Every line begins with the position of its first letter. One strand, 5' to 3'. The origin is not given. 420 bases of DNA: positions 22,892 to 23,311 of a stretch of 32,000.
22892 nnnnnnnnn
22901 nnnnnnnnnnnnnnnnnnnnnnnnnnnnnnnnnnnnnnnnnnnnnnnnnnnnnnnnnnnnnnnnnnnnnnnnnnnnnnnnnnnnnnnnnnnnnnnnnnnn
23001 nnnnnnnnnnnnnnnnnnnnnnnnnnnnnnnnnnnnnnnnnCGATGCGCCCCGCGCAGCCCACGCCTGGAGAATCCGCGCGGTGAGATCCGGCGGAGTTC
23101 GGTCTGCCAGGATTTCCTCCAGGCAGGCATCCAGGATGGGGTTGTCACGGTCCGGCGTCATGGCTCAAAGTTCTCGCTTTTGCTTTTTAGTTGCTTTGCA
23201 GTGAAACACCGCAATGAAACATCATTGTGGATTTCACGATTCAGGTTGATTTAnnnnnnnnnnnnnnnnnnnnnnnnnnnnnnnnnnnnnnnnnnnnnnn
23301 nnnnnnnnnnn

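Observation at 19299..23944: ECF sigma factor, anti-sigma::TM::linker::DUF1549/DUF1553 fusion and Tat-exported DUF1501: a candidate envelope signalling module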

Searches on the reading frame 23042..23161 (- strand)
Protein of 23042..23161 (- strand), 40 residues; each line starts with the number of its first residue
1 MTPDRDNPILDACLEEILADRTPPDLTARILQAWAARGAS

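Call 25: find_related_loci(query=A1, collection=genome_contigs, flank=8000)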
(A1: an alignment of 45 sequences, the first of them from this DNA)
Query A1 (40 aa) in genome_contigs; peptide patterns used: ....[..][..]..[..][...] (x = any residue, [..] = any of these).
53 stretches matched a pattern; 38 encode a relative of the query (tblastn E <= 1e-3); 38 distinct loci.
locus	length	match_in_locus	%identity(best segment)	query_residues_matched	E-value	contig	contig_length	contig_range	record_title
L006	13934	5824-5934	70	1-37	9e-16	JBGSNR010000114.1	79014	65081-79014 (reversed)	MAG: Pirellulaceae bacterium isolate JTS-AC260 k141_3221167, whole genome shotgun sequence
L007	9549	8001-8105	77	1-35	3e-15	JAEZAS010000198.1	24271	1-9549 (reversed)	MAG: Planctomycetota bacterium isolate OH_CBrB_161 k127_3707521, whole genome shotgun sequence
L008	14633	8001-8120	68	1-40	3e-15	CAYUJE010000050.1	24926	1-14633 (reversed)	MAG TPA_asm: uncultured Pirellulaceae bacterium isolate SRP150892_co2_125 genome assembly, contig: NODE_2643_length_2492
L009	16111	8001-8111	73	1-37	3e-15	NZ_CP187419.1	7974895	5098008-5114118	Anatilimnocola sp. NA78 chromosome, complete genome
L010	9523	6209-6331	78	1-40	4e-15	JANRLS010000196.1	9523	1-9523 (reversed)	MAG: Pirellulaceae bacterium isolate bins.355 k141_289439, whole genome shotgun sequence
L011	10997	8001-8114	71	1-38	7e-15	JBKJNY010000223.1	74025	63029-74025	MAG: Pirellulaceae bacterium isolate ant_bin.39 S1Ck117_6272833_flag_0_multi_27.9890_len_74025, whole genome shotgun seq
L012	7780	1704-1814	70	4-40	4e-13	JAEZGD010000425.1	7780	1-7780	MAG: Planctomycetota bacterium isolate OH_CBrB_83 k127_1716213, whole genome shotgun sequence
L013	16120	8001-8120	70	1-40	5e-13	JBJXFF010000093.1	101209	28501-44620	MAG: Pirellulaceae bacterium isolate F1F2.bin.526 k127_6428303, whole genome shotgun sequence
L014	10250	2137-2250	74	1-38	6e-13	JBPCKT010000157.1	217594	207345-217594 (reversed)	MAG: Pirellulaceae bacterium isolate TH_ant_mag_59 S1Ck127_9605806_flag_0_multi_20.9991_len_217594, whole genome shotgun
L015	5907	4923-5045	63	1-37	6e-13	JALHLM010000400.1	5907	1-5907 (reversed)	MAG: Pirellulales bacterium isolate Bin_18_1_sub c_000000043697, whole genome shotgun sequence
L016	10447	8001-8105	66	4-38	4e-12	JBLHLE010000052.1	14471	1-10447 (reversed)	MAG: Pirellulaceae bacterium isolate 3300054698_131 Ga0535670_0007851, whole genome shotgun sequence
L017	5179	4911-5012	65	1-34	1e-11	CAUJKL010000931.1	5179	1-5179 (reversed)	MAG: Planctomycetota bacterium isolate KLAP164 genome assembly, contig: KLAP164_307710, whole genome shotgun sequence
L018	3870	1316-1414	67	6-38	2e-11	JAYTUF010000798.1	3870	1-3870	MAG: Anatilimnocola sp. isolate GFS_5507 GFS_5507_797, whole genome shotgun sequence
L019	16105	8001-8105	60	6-40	2e-10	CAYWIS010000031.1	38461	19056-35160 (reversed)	MAG TPA_asm: uncultured Pirellulaceae bacterium isolate SRP268622_co1_256 genome assembly, contig: NODE_1985_length_3846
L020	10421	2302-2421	58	1-34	2e-9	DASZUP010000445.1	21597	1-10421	MAG TPA_asm: Pirellulales bacterium isolate SMAG_U6108 k141_645393, whole genome shotgun sequence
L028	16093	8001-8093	48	1-31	5e-6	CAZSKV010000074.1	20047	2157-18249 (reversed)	MAG TPA_asm: uncultured candidatus Brocadiaceae bacterium isolate binchicken_co200_67 genome assembly, contig: k141_4006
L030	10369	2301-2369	61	9-31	1e-5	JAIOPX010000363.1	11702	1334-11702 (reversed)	MAG: Planctomycetota bacterium isolate LakeFargette_0920_ALND_MAG_59_20 LacPavin_0920_ALND_scaffold_514993, whole genome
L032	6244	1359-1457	48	1-33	2e-5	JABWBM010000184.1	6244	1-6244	MAG: Planctomycetaceae bacterium isolate MAG_30 scaffold_15699, whole genome shotgun sequence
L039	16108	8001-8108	53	2-39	3e-4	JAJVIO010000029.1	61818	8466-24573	MAG: Planctomycetota bacterium isolate Bin_90R c_000000001667, whole genome shotgun sequence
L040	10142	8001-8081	50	4-31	3e-4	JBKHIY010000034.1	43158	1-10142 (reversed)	MAG: Candidatus Brocadiia bacterium isolate D4M11_1 NODE_314_length_43158_cov_45.411642, whole genome shotgun sequence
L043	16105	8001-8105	46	2-33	5e-4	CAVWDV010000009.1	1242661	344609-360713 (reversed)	MAG: Lacipirellulaceae bacterium isolate MFD03804.bin.2.202 genome assembly, contig: contig_8377, whole genome shotgun s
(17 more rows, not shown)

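Call 31: search_protein_families(library=pfam, proteins=[L030:2265-4838:+, L032:1359-3254:+, L039:7983-9665:+, L040:7983-9674:+, L028:8001-9704:+, L043:8001-10679:+], max_evalue=1)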
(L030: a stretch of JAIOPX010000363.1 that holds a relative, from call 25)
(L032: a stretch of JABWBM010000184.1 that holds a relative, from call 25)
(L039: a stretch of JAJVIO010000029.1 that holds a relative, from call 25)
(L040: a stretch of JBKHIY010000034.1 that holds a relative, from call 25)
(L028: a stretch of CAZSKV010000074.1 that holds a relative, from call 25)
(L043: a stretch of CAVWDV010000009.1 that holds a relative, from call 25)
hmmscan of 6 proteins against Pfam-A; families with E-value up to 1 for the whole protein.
L030:2265-4838:+ (857 aa): 8 families
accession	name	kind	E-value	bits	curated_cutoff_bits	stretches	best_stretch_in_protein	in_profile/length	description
PF12034.13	YfbK_C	-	2.1e-75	253.4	25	1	670-854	1-184/184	Uncharacterized protein YfbK, C-terminal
PF12450.13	vWF_A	-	1.6e-35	121.4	25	1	387-477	5-94/94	von Willebrand factor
PF00092.34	VWA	-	5.7e-18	66.2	23.8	1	494-660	1-168/174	von Willebrand factor type A domain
PF13519.12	VWA_2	-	5.5e-16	59.6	27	1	495-599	1-106/107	von Willebrand factor type A domain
PF13768.12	VWA_3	-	1.2e-07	32.4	27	1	494-651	2-153/155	von Willebrand factor type A domain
PF09534.15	Trp_oprn_chp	-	0.046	14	29.6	1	37-115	85-162/180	Tryptophan-associated transmembrane protein (Trp_oprn_chp)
PF04285.18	DUF444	-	0.22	11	27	0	486-510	238-262/418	Protein of unknown function (DUF444)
PF05762.20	VWA_CoxE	-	0.24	11.2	26.4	1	488-507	52-71/222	VWA domain containing CoxE-like protein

L032:1359-3254:+ (631 aa): 12 families
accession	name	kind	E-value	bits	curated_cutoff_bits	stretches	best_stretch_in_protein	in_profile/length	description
PF12799.13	LRR_4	-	2.3e-14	53.5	27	3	414-447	1-32/44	Leucine Rich repeats (2 copies)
PF23598.1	LRR_14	-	5e-14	52.2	40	2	392-603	2-197/353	Leucine-rich repeat region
PF25019.1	LRR_R13L1-DRL21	-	2.2e-08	34.5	27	2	427-527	26-127/127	R13L1/DRL21 LRRs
PF25013.1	LRR_Zer-1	-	6.6e-07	30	27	2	362-443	5-81/137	Zer-1-like, Leucine-rich repeats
PF13855.12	LRR_8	-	1e-06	28.8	27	1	390-447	1-58/61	Leucine rich repeat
PF24758.1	LRR_At5g56370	-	0.00011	22.4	27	1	358-469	30-136/227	FBD-associated F-box protein At5g56370, LRR repeats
PF13516.12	LRR_6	-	0.0015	18.9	23.4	0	366-383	4-20/24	Leucine Rich repeat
PF00560.39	LRR_1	-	0.0032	17.7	20.6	0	494-513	1-20/23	Leucine Rich Repeat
PF23247.1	LRR_RPS2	-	0.013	15.9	27.9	0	465-504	25-66/160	Plant disease resistance protein RPS2-like, leucine-rich repeats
PF23622.1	LRR_At1g61320_AtMIF1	-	0.013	15.3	26.9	1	265-416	113-254/384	At1g61320/AtMIF1, LRR domain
PF19729.6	LRR_FBXL18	-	0.027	13.4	27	0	406-471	27-93/591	F-box/LRR-repeat protein 18, LRR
PF23952.1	LRR_EndoS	-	0.058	14.1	27.9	0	265-308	41-85/116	Endo-beta-N-acetylglucosaminidase EndoS LRR domain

L039:7983-9665:+ (560 aa): 0 families

L040:7983-9674:+ (563 aa): 1 family
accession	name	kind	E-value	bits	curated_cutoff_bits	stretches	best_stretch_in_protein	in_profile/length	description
PF04773.18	FecR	-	8.5e-09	36.2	24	1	97-187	11-96/97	FecR protein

L028:8001-9704:+ (567 aa): 3 families
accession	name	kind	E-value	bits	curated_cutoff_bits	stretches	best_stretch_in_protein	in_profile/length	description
PF15784.10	GPS2_interact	-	0.045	14.6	27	1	211-260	39-88/92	G-protein pathway suppressor 2-interacting domain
PF13354.11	Beta-lactamase2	-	0.11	12.3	22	1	471-557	91-165/214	Beta-lactamase enzyme family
PF18486.7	PUB_1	-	0.17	12.2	31.2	0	521-552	5-36/64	PNGase/UBA- or UBX-containing domain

L043:8001-10679:+ (892 aa): 6 families
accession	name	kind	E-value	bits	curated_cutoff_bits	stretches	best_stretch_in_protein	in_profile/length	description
PF12034.13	YfbK_C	-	7.9e-72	241.7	25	1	693-876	2-184/184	Uncharacterized protein YfbK, C-terminal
PF12450.13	vWF_A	-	1.6e-33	115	25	1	405-498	4-94/94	von Willebrand factor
PF00092.34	VWA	-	1.3e-17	65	23.8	1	515-680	1-166/174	von Willebrand factor type A domain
PF13519.12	VWA_2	-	1.1e-15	58.6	27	1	516-620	1-106/107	von Willebrand factor type A domain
PF13768.12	VWA_3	-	2e-09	38.1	27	1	515-674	2-154/155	von Willebrand factor type A domain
PF05762.20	VWA_CoxE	-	0.12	12.2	26.4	1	511-528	52-71/222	VWA domain containing CoxE-like protein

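Call 32: search_protein_representatives(alignment_id=A1)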
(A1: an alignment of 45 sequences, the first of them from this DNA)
Query: 45 sequences, 40 profile positions. Proteins with E-value up to 0.001 (for the whole library): 528; up to 1e-10: 145; up to 1e-30: 0. The best 150 are listed.
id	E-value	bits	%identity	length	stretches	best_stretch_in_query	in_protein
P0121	3.2e-28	112.9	-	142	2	1-36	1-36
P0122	2.3e-23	97.4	-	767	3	3-38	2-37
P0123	7.9e-20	86.1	-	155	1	1-39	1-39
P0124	9.3e-20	85.8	-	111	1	1-39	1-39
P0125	1.1e-19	85.6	-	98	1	1-39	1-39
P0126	1.4e-19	85.3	-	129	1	1-39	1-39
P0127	3.5e-19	84.0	-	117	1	1-39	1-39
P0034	7.7e-19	82.9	-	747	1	1-39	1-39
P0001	8.3e-19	82.8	-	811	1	1-39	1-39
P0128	1.5e-18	82.0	-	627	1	1-39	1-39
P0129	1.6e-18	81.9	-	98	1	1-39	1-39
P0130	1.9e-18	81.6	-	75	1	1-38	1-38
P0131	2.4e-18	81.3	-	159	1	5-39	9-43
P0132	3.0e-18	81.0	-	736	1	1-39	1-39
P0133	3.1e-18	81.0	-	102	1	1-38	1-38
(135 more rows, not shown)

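Call 49: search_solved_structures(query=A1, max_evalue=10, show_alignments=3)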
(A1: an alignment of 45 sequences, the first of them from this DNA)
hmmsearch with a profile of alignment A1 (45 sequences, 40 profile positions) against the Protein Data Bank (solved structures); distinct sequences matched with E-value up to 10: 2.
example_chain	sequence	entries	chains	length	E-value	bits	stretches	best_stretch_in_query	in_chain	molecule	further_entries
7rx4_A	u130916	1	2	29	0.48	13.1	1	28-35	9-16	AS2 peptide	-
3j89_A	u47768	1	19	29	0.68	12.6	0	28-36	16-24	synthetic peptide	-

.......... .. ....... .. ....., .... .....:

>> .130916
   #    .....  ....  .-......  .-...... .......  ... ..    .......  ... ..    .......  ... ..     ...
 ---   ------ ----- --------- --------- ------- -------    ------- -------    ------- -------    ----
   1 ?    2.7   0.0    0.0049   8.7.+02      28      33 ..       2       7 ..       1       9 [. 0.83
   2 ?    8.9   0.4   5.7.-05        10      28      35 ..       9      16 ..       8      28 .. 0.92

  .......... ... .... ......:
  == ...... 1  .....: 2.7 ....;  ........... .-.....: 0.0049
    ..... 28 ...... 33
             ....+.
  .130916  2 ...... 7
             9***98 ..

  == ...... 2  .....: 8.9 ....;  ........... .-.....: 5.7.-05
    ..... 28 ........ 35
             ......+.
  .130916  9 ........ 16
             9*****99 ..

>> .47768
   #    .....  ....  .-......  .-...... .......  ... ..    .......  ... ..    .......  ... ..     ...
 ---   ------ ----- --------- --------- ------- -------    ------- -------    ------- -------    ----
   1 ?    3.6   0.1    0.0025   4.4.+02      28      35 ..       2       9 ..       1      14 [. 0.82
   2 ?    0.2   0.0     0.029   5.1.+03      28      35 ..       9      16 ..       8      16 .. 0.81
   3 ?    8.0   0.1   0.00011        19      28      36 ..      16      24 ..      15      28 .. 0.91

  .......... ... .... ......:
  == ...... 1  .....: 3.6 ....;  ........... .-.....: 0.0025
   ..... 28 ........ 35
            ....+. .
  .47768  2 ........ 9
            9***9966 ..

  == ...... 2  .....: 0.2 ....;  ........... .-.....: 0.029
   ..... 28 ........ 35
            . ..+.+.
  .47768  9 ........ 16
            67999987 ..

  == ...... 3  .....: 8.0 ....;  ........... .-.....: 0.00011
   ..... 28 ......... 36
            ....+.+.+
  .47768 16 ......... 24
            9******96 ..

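Call 94: search_protein_families(library=pfam, alignment_id=A1, max_evalue=10)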
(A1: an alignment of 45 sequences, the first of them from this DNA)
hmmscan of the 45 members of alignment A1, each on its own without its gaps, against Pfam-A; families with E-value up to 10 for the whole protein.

A. member 1, seq(40 aa): 0 families

B. families by the number of members that match (of 45 scanned): 1 family
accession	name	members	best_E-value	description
PF11784.13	DUF3320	2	0.12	Protein of unknown function (DUF3320)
